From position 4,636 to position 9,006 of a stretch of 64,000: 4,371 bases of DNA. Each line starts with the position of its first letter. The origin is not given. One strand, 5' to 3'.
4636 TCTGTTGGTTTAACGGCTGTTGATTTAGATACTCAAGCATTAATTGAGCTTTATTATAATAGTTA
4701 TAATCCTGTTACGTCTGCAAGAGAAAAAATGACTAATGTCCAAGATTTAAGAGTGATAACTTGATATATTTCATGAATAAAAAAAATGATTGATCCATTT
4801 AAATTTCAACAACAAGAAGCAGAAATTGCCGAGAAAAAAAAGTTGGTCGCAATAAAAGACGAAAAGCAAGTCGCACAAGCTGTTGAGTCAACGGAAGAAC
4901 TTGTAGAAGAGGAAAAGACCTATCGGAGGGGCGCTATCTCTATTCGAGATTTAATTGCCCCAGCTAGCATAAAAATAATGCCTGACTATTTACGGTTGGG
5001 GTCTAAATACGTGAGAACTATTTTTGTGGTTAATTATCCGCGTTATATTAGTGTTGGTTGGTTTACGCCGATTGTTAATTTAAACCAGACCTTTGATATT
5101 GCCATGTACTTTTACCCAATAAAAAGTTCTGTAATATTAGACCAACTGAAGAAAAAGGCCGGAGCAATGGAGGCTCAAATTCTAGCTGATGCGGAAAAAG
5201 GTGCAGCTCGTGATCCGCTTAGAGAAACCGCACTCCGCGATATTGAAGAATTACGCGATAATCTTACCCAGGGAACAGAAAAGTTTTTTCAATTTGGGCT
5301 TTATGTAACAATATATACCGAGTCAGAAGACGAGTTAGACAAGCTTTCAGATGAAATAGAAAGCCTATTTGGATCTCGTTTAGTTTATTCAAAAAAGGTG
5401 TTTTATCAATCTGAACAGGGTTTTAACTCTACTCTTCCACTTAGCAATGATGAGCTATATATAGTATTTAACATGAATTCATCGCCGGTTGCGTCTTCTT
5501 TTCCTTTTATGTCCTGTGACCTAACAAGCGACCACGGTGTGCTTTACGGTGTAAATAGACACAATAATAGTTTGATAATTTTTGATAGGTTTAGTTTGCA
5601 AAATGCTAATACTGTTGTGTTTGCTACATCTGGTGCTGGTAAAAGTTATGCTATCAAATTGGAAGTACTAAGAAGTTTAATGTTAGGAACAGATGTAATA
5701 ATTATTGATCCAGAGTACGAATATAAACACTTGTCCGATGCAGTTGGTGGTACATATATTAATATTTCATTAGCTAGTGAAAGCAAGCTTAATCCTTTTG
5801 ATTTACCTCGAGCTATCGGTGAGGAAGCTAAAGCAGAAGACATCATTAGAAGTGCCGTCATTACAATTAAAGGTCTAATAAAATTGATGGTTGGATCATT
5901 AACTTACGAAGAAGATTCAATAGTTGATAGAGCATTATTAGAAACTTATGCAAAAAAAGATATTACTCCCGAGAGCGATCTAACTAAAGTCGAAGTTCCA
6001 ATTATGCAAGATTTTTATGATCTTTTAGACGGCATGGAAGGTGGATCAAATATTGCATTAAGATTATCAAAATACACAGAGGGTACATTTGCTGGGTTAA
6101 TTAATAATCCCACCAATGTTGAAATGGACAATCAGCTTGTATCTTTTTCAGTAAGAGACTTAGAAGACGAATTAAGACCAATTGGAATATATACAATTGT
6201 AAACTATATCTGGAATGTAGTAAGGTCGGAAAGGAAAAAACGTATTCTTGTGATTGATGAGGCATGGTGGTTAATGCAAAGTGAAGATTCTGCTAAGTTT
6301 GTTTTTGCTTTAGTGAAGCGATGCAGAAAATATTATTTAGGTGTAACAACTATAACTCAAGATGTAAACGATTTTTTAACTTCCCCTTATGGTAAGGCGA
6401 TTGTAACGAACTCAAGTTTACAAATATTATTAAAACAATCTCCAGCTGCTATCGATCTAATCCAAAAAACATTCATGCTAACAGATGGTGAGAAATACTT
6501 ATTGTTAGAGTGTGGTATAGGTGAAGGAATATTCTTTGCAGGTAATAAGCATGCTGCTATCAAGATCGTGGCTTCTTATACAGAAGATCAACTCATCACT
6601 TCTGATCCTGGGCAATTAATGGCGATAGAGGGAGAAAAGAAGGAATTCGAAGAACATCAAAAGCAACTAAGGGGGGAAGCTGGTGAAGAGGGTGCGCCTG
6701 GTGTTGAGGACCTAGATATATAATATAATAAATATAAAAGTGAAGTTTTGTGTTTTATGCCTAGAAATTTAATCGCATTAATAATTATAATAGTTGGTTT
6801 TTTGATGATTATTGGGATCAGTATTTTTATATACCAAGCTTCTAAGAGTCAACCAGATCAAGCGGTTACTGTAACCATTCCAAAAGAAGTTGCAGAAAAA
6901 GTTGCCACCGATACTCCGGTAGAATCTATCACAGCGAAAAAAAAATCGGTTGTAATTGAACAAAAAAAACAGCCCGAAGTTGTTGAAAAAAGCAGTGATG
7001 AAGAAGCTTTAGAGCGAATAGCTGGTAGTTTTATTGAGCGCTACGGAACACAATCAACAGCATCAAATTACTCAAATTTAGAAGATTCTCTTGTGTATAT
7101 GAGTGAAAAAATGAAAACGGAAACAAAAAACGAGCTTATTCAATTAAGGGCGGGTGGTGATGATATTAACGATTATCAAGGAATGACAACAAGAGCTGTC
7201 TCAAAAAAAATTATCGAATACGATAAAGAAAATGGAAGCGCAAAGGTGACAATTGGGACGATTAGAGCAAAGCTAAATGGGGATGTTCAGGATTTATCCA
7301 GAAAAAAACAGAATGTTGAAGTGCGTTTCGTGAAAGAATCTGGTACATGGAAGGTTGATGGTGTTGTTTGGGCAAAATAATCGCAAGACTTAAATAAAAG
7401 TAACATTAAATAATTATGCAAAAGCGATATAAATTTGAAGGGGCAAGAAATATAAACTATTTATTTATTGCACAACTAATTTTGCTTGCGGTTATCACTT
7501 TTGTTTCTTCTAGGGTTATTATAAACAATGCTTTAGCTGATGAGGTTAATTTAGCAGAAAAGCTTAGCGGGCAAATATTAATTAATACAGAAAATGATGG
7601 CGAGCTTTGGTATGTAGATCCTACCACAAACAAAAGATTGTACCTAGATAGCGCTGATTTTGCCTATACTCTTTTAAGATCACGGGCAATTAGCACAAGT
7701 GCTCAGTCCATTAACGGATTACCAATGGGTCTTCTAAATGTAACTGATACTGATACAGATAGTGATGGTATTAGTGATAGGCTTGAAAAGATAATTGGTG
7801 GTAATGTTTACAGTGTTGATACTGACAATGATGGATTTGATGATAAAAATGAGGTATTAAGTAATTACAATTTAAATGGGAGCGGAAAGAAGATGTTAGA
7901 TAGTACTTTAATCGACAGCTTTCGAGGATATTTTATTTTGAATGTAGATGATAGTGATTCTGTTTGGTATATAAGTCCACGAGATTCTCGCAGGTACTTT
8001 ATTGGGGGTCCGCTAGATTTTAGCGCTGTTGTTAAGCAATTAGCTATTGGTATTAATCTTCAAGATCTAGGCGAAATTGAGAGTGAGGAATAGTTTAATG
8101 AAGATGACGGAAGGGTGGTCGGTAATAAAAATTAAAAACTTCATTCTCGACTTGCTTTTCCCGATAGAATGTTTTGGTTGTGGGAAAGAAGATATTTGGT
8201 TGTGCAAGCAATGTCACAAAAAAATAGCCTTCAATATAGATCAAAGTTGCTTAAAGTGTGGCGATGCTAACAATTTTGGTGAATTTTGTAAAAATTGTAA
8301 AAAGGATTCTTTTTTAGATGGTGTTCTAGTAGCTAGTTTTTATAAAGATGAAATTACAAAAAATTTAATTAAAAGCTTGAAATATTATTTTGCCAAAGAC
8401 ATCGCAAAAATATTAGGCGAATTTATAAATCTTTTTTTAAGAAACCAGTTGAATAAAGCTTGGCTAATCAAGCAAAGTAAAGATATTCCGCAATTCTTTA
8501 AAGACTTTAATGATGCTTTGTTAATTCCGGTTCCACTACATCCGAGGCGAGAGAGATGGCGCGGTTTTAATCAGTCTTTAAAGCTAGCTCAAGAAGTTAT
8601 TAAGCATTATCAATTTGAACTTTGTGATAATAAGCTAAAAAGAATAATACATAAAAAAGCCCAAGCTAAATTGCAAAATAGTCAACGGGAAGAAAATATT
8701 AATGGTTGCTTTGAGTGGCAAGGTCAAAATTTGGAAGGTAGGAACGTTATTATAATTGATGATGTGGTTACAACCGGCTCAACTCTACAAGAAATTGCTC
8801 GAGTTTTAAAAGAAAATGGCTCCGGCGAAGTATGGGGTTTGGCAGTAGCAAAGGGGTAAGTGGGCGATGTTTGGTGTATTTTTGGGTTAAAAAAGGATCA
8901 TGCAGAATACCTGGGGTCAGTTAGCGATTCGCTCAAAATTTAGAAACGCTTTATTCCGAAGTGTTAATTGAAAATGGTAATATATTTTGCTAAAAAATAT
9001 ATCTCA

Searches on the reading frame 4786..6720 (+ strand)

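Call 22: search_protein_families(library=pfam, proteins=[window:4786-6720:+], max_evalue=0.001)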
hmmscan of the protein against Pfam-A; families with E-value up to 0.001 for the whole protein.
window:4786-6720:+ (645 aa): 3 families
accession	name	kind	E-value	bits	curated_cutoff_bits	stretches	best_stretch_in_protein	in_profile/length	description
PF19044.6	P-loop_TraG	-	2.4e-27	96.1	25.8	1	270-575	26-344/413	TraG P-loop domain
PF12846.13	AAA_10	-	2.5e-11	43.7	27.5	2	272-332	20-83/362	AAA-like domain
PF01935.23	DUF87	-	2.6e-07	31.4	23.2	1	278-340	28-92/220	Helicase HerA, central domain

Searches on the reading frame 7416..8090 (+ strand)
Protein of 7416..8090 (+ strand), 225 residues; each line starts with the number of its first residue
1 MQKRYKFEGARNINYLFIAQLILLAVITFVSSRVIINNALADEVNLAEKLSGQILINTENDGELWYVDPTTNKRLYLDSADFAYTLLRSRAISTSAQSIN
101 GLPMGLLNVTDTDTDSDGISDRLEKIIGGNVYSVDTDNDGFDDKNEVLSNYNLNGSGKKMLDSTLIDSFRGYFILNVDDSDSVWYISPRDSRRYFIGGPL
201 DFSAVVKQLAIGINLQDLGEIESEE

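Call 4: search_protein_families(library=pfam, proteins=[window:7416-8090:+], max_evalue=1)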
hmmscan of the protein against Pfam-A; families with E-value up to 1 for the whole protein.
window:7416-8090:+ (225 aa): 3 families
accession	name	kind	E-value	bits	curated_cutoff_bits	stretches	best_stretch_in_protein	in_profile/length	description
PF18884.5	TSP3_bac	-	0.00013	22.2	25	2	113-128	1-16/22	Bacterial TSP3 repeat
PF23374.1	Fn3_arc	-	0.0015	19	28.9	0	51-72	43-64/78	Archaeal fibronectin-III type-like domain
PF02983.19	Pro_Al_protease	-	0.12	12.9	23.4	1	61-73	23-35/59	Alpha-lytic protease prodomain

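Call 5: search_protein_families(library=ncbifam, proteins=[window:7416-8090:+], max_evalue=1)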
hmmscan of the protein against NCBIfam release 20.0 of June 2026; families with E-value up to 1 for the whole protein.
window:7416-8090:+ (225 aa): 2 families
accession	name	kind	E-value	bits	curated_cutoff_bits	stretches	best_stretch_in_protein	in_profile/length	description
NF033765.2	gliding_CglD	equivalog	0.0049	14.7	400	1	111-146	264-299/1124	adventurous gliding motility lipoprotein CglD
NF047639.1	throspo3_MtsD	equivalog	0.063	11.4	800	1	109-147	388-428/651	cell-cell cohesion protein MtsD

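Call 76: search_protein_families(library=phrogs, proteins=[window:7416-8090:+], max_evalue=0.01)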
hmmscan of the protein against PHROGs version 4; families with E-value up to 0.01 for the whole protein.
window:7416-8090:+ (225 aa): 0 families

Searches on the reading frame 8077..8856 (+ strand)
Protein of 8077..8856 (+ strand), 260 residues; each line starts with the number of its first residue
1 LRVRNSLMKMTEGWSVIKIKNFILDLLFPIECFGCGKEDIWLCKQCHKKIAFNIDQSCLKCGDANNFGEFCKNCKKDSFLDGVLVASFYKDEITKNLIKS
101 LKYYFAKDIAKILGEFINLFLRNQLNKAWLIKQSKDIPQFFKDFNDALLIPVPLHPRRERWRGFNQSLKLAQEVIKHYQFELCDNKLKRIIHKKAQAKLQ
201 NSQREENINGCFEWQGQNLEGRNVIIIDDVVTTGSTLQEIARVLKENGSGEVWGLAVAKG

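Call 22: search_protein_families(library=pfam, proteins=[window:8077-8856:+], max_evalue=0.001)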
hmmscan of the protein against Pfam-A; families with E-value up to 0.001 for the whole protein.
window:8077-8856:+ (260 aa): 2 families
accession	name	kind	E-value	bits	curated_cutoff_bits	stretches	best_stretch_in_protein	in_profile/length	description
PF18912.6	DZR_2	-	5.9e-09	36.1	27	1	23-75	1-56/56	Double zinc ribbon domain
PF00156.33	Pribosyltran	-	2.4e-08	33.9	26.3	1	169-251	42-117/158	Phosphoribosyl transferase domain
